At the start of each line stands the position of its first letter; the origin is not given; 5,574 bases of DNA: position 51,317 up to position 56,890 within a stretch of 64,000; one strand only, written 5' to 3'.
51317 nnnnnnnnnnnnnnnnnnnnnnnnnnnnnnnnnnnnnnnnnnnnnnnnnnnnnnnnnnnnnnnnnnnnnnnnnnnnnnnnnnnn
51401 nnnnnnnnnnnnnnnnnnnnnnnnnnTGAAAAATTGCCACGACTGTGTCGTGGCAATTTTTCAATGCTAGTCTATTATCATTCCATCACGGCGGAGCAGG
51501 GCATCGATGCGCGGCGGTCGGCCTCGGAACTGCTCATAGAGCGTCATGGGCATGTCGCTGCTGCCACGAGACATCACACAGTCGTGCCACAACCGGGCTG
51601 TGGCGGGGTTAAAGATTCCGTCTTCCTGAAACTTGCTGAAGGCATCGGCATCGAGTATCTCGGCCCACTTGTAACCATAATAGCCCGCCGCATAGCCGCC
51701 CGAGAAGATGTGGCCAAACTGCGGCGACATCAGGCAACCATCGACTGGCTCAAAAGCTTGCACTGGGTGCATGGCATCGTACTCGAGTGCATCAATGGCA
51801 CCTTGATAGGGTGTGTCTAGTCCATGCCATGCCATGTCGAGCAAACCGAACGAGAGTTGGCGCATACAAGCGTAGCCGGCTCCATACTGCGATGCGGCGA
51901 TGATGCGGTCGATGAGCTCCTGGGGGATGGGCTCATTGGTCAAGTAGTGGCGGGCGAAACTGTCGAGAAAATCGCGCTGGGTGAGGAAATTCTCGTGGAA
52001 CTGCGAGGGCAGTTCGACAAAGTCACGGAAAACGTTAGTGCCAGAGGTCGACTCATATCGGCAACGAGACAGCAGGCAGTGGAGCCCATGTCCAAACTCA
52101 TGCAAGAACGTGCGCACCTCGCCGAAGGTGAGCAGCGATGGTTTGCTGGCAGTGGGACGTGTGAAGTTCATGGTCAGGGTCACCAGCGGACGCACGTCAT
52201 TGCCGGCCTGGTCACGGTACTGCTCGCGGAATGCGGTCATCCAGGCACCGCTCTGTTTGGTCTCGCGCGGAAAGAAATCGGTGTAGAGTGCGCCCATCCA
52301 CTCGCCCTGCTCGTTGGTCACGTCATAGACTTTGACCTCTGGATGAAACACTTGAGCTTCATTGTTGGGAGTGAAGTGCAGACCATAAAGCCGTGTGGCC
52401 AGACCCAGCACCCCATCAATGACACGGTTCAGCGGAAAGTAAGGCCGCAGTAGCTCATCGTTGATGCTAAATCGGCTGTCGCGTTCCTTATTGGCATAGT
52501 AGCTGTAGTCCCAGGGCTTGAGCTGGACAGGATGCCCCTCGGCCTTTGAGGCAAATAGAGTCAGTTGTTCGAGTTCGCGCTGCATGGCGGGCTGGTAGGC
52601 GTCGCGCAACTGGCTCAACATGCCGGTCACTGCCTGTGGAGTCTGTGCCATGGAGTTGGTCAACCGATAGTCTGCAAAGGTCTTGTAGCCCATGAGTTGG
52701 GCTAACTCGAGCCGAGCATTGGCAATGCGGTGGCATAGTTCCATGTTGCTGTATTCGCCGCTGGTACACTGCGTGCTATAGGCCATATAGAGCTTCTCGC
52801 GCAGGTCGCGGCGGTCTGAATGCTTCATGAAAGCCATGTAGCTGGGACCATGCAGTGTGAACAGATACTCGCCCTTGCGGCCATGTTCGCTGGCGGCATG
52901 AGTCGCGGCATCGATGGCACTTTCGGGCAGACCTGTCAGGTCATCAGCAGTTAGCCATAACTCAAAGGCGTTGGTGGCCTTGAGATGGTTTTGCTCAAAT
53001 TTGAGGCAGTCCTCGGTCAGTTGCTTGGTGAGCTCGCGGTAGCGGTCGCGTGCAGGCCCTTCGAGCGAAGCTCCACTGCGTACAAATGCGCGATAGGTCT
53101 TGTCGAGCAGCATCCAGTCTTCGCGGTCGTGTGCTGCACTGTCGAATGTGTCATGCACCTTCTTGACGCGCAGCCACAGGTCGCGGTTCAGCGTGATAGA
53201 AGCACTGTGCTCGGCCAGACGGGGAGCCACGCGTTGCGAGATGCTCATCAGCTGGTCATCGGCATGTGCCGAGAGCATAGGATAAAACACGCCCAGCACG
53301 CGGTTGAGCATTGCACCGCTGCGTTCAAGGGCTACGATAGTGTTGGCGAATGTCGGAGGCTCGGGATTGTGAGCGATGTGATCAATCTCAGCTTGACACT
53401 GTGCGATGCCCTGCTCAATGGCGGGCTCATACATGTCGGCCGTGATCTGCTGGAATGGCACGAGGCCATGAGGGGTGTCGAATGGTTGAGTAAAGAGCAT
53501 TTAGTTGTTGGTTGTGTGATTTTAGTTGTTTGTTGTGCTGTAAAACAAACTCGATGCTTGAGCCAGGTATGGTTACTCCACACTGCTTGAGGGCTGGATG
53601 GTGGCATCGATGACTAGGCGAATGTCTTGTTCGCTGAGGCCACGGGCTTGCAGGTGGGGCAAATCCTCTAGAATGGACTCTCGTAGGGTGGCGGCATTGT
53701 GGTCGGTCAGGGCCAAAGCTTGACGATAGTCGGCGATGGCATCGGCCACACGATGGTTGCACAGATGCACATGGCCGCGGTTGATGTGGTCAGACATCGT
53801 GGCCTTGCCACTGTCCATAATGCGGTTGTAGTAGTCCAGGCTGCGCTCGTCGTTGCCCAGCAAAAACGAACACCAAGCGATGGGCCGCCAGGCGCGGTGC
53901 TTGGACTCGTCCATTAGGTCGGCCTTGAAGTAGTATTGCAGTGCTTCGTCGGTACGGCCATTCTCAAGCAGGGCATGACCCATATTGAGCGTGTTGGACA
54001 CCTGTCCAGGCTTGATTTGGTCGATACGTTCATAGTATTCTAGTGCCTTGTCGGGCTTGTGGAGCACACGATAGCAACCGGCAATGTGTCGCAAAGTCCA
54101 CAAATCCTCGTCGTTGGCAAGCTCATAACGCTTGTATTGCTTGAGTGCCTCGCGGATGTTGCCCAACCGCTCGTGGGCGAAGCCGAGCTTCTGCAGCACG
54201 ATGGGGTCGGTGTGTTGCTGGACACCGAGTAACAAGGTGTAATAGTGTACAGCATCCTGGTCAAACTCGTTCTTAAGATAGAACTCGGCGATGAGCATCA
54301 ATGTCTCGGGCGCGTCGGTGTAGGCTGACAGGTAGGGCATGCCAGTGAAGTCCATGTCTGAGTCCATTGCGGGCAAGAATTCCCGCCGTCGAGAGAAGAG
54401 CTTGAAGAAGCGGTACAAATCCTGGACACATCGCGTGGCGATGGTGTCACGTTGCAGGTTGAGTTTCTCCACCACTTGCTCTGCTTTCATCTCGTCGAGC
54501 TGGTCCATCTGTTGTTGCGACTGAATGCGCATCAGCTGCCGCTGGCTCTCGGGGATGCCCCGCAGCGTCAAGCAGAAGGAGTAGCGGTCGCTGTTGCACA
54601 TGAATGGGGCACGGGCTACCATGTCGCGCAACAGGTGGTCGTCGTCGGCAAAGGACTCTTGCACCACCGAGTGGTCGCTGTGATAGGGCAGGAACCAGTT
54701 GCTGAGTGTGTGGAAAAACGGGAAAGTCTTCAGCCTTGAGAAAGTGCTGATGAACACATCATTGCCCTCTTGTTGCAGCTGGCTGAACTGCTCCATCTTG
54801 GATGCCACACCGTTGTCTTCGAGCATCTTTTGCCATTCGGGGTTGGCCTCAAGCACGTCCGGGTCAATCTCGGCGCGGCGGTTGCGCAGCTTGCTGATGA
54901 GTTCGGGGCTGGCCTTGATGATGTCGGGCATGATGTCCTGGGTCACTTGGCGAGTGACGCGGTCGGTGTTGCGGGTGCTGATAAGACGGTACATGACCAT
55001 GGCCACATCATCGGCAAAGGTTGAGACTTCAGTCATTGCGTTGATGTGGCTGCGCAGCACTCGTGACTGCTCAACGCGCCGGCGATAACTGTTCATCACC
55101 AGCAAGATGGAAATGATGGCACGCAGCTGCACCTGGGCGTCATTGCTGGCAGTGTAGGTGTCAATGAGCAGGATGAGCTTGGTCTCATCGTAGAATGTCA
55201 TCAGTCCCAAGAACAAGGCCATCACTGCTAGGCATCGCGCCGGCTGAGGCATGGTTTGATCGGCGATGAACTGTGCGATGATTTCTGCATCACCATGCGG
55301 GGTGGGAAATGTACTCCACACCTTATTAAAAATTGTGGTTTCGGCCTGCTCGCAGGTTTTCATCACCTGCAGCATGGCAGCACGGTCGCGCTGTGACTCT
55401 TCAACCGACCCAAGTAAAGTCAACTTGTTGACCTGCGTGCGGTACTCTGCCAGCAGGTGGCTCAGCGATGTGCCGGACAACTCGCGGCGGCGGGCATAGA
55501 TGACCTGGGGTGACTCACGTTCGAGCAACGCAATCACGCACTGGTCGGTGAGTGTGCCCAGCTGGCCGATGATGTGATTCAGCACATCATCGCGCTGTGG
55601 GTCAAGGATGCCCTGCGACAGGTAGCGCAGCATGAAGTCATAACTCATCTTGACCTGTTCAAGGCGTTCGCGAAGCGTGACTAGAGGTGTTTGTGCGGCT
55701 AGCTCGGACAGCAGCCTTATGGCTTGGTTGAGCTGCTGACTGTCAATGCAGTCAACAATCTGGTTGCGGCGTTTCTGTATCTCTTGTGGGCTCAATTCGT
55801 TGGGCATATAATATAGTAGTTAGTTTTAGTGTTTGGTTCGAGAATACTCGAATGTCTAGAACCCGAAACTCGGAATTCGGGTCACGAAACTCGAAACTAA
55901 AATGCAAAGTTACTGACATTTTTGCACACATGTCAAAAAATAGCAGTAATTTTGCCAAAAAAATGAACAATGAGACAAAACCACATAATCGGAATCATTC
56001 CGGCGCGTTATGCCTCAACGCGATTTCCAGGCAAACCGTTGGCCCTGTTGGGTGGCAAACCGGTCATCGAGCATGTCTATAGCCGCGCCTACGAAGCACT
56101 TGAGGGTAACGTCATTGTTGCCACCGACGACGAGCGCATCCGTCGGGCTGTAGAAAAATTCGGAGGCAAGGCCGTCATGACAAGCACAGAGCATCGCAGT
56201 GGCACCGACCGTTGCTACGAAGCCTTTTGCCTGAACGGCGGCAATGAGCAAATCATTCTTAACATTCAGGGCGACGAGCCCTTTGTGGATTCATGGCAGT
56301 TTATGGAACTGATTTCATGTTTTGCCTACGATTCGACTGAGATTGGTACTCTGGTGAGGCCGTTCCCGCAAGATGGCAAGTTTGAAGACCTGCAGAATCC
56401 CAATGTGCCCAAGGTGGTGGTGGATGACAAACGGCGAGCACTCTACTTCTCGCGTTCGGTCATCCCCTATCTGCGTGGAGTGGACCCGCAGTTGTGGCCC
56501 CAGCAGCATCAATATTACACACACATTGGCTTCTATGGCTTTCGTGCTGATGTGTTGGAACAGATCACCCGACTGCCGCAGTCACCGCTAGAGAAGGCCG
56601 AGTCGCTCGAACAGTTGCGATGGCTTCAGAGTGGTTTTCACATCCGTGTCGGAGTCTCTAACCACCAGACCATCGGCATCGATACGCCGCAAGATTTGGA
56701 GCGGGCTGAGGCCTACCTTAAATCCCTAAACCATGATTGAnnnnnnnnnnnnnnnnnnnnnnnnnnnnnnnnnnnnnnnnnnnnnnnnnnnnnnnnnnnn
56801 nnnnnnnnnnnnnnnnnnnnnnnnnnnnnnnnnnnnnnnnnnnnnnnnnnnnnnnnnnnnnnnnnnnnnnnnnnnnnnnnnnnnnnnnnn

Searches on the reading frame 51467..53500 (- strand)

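Call 62: search_protein_families(library=pfam, proteins=[window:51467-53500:-], max_evalue=0.0001)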
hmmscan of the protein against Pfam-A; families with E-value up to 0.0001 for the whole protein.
window:51467-53500:- (677 aa): 1 family
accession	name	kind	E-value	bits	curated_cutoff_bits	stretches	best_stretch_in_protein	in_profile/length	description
PF01432.26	Peptidase_M3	-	1.6e-127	427.1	27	1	224-671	1-454/457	Peptidase family M3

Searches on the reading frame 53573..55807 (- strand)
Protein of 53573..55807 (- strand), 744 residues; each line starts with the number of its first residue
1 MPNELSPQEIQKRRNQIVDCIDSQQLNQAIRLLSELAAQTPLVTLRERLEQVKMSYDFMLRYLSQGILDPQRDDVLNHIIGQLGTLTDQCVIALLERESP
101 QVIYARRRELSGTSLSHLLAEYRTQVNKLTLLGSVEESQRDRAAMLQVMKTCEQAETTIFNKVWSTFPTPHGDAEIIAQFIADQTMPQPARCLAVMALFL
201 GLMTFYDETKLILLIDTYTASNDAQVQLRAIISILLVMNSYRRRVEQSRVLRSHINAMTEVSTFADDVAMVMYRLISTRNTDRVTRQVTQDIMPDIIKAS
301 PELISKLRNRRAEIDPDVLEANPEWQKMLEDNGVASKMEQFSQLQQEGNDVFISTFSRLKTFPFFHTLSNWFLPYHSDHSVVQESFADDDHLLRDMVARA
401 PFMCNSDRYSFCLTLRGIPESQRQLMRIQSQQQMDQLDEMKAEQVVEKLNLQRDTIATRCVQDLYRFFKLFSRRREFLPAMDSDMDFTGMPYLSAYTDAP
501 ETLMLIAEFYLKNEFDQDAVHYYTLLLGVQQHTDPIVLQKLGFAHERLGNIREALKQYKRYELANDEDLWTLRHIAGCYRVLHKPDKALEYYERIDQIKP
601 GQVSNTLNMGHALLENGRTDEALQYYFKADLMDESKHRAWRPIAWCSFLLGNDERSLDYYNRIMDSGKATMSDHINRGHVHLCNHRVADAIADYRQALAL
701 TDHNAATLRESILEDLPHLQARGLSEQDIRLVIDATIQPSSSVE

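Call 62: search_protein_families(library=pfam, proteins=[window:53573-55807:-], max_evalue=0.0001)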
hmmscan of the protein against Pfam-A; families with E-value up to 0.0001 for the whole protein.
window:53573-55807:- (744 aa): 9 families
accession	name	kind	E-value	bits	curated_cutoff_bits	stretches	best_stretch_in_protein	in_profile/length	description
PF00515.34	TPR_1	-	7.5e-17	60.8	27.8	0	608-629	6-27/34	Tetratricopeptide repeat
PF07719.23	TPR_2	-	3.6e-15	55.2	27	0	674-703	4-33/34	Tetratricopeptide repeat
PF13424.12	TPR_12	-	8.2e-10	39.2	30.1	0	537-594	12-70/77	Tetratricopeptide repeat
PF13432.12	TPR_16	-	3.4e-09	37.4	32.7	0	607-663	1-57/65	Tetratricopeptide repeat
PF14559.12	TPR_19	-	3.1e-08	34.2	25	0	584-628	6-50/68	Tetratricopeptide repeat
PF13428.12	TPR_14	-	4.7e-07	30.3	23.5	0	538-571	4-39/44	Tetratricopeptide repeat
PF13181.12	TPR_8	-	5.3e-06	26.6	25.7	0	608-634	6-32/34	Tetratricopeptide repeat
PF13429.12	TPR_15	-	1.4e-05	25.1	26.2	0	550-625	198-270/280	Tetratricopeptide repeat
PF13371.12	TPR_9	-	1.6e-05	25.3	35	0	578-627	4-53/73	Tetratricopeptide repeat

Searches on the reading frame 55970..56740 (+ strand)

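Call 62: search_protein_families(library=pfam, proteins=[window:55970-56740:+], max_evalue=0.0001)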
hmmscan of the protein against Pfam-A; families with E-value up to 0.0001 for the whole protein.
window:55970-56740:+ (256 aa): 2 families
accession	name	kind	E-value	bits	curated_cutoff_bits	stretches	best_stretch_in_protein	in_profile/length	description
PF02348.25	CTP_transf_3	-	3.8e-52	177.7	22.6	1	7-222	1-214/217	Cytidylyltransferase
PF12804.13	NTP_transf_3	-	1.6e-06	28.8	27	1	17-128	10-121/160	MobA-like NTP transferase domain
